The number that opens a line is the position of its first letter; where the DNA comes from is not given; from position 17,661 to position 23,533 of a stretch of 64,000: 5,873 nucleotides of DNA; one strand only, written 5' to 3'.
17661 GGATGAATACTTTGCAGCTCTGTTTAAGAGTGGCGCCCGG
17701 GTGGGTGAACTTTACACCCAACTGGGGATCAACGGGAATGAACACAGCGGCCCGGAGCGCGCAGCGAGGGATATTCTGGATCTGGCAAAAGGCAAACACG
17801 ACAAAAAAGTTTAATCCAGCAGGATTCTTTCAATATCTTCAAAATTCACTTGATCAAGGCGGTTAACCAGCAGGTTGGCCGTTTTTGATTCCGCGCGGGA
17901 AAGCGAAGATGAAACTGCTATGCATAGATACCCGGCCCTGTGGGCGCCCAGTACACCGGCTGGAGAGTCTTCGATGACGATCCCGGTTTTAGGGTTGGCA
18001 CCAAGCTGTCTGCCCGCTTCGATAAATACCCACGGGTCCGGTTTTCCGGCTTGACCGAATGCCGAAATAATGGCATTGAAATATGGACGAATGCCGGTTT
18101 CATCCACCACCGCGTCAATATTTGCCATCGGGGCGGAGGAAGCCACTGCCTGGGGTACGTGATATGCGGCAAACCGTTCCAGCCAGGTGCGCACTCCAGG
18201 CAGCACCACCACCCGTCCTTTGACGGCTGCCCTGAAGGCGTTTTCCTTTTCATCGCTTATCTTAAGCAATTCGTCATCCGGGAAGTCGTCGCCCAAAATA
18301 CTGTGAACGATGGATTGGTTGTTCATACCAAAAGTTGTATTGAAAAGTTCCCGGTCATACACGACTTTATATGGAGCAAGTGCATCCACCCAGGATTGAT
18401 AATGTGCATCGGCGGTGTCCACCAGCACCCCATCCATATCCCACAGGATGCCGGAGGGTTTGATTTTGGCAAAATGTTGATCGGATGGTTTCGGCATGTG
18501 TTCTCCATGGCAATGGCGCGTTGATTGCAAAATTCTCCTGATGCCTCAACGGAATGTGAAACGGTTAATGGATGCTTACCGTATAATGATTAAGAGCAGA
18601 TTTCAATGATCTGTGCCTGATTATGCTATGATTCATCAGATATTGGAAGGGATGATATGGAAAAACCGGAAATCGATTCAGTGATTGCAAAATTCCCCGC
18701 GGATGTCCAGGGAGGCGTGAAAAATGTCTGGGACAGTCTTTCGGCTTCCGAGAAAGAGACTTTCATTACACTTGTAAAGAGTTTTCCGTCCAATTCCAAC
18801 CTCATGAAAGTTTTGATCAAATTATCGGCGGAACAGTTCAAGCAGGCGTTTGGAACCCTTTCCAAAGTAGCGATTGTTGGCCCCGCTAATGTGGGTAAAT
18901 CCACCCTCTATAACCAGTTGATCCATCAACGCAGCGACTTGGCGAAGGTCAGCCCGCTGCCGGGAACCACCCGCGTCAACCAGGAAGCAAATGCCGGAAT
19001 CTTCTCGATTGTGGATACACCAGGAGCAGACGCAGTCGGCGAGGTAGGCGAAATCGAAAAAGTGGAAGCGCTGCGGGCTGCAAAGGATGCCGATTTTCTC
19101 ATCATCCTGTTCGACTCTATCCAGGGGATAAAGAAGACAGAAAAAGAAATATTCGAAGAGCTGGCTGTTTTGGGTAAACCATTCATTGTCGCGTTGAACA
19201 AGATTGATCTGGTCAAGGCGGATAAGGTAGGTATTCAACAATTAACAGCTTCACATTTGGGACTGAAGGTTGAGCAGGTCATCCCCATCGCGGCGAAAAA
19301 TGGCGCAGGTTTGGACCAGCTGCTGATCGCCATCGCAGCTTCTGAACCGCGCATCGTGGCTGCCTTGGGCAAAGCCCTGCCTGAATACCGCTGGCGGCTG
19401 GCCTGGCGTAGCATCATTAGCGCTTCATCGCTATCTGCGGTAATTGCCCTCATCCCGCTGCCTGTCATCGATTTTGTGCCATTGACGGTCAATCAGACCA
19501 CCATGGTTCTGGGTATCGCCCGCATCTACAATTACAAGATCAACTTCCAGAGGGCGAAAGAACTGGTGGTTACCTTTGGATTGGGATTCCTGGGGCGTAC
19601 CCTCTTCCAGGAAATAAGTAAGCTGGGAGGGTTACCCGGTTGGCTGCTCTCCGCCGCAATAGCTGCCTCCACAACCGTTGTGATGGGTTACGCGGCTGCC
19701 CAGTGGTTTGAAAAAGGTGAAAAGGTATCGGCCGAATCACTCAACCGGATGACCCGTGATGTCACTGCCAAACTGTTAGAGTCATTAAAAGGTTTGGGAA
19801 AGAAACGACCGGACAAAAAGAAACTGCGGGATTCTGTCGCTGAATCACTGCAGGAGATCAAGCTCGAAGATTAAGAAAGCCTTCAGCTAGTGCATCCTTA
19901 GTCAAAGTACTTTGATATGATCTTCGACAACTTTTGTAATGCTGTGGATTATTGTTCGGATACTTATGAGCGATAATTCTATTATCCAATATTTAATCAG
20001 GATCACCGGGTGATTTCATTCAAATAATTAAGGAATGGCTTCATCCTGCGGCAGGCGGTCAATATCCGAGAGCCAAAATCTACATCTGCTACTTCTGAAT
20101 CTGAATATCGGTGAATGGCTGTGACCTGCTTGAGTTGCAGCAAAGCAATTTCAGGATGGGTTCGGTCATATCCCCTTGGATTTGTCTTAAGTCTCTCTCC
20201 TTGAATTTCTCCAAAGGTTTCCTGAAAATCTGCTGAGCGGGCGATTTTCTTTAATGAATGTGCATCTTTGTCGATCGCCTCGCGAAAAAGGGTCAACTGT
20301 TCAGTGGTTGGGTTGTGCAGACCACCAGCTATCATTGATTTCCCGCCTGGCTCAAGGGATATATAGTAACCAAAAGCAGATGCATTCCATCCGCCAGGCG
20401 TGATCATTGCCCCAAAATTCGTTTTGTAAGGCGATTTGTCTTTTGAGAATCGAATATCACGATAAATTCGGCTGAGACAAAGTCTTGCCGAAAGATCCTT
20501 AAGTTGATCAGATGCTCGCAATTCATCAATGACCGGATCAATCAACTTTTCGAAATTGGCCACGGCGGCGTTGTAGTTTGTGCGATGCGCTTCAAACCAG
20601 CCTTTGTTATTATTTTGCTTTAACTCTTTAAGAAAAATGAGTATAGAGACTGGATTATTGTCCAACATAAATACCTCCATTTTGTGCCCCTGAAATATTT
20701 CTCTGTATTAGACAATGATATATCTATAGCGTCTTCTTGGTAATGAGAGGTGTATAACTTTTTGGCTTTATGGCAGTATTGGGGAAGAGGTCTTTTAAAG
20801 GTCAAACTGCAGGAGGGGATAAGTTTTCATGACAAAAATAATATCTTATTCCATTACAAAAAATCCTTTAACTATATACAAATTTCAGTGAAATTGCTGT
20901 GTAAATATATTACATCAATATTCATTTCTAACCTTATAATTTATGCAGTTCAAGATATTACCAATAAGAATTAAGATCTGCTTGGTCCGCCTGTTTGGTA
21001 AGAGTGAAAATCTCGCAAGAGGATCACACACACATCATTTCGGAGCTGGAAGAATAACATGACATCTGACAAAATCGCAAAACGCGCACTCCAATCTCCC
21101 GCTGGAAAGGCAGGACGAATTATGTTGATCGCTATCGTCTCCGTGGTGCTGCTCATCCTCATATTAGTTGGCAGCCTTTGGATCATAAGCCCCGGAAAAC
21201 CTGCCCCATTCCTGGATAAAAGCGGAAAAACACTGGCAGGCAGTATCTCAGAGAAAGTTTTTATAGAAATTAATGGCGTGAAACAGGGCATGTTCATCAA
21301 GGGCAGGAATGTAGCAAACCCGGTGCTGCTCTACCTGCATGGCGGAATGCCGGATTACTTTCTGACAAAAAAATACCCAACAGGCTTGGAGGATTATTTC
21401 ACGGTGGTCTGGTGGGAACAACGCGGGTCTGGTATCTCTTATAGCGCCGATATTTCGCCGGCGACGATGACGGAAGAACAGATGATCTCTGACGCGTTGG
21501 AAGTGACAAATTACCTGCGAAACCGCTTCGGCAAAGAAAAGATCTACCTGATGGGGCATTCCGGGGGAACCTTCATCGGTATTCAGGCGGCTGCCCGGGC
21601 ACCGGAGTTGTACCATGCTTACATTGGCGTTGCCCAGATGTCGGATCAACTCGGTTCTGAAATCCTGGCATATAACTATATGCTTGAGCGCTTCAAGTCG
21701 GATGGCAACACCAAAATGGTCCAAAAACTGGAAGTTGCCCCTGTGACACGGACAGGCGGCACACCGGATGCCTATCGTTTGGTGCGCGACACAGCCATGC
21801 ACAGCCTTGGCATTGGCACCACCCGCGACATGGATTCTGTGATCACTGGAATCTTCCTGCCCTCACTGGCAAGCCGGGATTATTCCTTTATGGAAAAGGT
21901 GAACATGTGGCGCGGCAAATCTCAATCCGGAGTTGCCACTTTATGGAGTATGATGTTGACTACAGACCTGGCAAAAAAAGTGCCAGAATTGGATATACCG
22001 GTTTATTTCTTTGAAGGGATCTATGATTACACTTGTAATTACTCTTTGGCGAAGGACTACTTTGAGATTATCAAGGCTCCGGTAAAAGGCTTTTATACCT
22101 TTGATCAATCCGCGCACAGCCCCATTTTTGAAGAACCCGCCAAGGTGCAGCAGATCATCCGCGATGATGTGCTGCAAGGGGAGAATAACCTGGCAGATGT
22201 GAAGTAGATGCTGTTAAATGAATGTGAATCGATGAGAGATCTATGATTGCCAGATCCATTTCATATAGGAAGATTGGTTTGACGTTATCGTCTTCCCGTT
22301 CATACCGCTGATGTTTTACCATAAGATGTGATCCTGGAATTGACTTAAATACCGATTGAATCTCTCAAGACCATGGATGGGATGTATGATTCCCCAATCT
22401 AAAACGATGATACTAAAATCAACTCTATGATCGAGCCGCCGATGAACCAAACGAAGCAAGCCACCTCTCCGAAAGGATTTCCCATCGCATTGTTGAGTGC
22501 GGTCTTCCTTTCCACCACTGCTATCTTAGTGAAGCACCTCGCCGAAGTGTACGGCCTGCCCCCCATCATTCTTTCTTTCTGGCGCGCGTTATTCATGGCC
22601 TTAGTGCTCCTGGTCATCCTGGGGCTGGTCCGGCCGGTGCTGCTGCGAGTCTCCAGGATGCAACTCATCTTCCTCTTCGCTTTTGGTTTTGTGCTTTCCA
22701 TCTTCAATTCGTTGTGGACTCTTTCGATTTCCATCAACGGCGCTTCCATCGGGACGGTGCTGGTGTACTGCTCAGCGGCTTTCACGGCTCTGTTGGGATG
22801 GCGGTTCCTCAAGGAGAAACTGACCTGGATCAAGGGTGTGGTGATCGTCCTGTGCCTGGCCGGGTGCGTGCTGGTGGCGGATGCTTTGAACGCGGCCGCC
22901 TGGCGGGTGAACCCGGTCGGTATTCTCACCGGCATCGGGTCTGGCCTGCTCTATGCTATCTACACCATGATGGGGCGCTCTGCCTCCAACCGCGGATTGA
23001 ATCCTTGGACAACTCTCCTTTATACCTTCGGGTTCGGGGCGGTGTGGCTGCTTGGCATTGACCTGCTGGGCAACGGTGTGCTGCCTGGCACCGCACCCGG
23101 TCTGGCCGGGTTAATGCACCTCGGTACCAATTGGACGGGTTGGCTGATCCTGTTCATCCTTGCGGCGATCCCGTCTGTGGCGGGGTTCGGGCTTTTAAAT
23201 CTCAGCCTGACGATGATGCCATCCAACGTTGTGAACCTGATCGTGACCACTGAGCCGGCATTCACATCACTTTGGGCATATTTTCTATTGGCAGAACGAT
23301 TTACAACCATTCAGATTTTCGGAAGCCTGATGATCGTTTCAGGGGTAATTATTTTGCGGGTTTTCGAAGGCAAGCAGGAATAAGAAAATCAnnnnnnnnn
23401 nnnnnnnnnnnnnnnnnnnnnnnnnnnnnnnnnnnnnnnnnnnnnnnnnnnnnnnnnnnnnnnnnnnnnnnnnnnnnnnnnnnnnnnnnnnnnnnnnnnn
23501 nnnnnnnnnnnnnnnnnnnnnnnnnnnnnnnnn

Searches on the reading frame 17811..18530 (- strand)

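Call 34: search_protein_families(library=pfam, proteins=[window:17811-18530:-], max_evalue=0.001)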
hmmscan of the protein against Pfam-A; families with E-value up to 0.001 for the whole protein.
window:17811-18530:- (239 aa): 3 families
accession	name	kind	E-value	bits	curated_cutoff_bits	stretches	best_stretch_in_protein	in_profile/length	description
PF13419.12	HAD_2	-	1.8e-24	87.2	23.8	1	28-206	1-178/178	Haloacid dehalogenase-like hydrolase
PF00702.32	Hydrolase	-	1.1e-22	81.8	26.4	1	27-200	3-191/191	haloacid dehalogenase-like hydrolase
PF13242.12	Hydrolase_like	-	2.8e-06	27.6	22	1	161-215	2-57/75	HAD-hyrolase-like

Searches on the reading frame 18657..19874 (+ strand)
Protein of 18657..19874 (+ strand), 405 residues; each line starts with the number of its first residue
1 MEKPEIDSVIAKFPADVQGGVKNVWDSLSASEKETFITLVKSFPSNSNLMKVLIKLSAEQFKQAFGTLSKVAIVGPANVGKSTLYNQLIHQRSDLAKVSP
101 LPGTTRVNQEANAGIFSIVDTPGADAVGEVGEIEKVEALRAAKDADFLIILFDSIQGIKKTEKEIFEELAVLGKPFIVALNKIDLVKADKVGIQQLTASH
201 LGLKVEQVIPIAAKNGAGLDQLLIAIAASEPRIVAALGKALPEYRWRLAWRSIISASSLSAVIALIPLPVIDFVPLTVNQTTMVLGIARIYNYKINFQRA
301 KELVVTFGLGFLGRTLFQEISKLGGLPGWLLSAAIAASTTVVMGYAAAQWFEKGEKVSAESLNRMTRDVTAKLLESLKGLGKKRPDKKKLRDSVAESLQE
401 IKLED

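Call 34: search_protein_families(library=pfam, proteins=[window:18657-19874:+], max_evalue=0.001)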
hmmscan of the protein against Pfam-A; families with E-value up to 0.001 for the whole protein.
window:18657-19874:+ (405 aa): 7 families
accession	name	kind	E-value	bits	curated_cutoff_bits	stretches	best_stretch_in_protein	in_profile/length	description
PF01926.29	MMR_HSR1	-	2.9e-20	72.9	21.9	1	70-182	1-113/113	50S ribosome-binding GTPase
PF02421.24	FeoB_N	-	4.8e-14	52.6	27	1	70-224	2-154/156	Ferrous iron transport protein B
PF00009.33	GTP_EFTU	-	4.4e-13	49.7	26.5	1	115-228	70-184/188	Elongation factor Tu GTP binding domain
PF05128.17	DUF697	-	9e-12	45.5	27.7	1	258-374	32-157/162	Domain of unknown function (DUF697)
PF03193.22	RsgA_GTPase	-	3.2e-06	27.5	30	0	58-126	97-170/174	RsgA GTPase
PF00350.29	Dynamin_N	-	1.5e-05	25.5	27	0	71-106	1-34/168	Dynamin family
PF00071.28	Ras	-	0.00069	19.7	21.6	0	70-227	1-157/162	Ras family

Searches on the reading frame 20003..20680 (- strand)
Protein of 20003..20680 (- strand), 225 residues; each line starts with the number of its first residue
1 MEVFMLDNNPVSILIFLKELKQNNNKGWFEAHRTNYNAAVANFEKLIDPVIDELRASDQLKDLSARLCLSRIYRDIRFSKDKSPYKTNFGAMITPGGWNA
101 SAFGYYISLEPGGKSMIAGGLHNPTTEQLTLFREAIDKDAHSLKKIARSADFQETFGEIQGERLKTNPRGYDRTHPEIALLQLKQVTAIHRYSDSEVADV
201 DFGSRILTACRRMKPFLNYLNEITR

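Call 52: search_protein_families(library=pfam, proteins=[window:20003-20680:-], max_evalue=0.00001)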
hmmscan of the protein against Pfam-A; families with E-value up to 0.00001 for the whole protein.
window:20003-20680:- (225 aa): 1 family
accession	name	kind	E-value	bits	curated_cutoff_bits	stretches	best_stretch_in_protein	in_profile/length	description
PF09365.15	DUF2461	-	1.6e-65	221.4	22.8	1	13-219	2-208/208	Conserved hypothetical protein (DUF2461)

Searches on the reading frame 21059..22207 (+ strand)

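Call 52: search_protein_families(library=pfam, proteins=[window:21059-22207:+], max_evalue=0.00001)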
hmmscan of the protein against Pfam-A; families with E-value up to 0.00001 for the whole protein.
window:21059-22207:+ (382 aa): 2 families
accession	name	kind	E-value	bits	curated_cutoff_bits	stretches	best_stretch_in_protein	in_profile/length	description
PF12146.15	Hydrolase_4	-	1e-11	45.1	27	1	114-359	32-238/239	Serine aminopeptidase, S33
PF00561.26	Abhydrolase_1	-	4.7e-08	33.4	25.8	1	107-234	20-141/245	alpha/beta hydrolase fold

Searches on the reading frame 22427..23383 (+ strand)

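Call 53: search_protein_families(library=pfam, proteins=[window:22427-23383:+], max_evalue=0.00001)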
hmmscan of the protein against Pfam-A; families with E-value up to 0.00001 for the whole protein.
window:22427-23383:+ (318 aa): 1 family
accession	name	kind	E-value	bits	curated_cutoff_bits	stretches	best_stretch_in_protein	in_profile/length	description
PF00892.27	EamA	-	8e-34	117.3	28.2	2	165-310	3-133/135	EamA-like transporter family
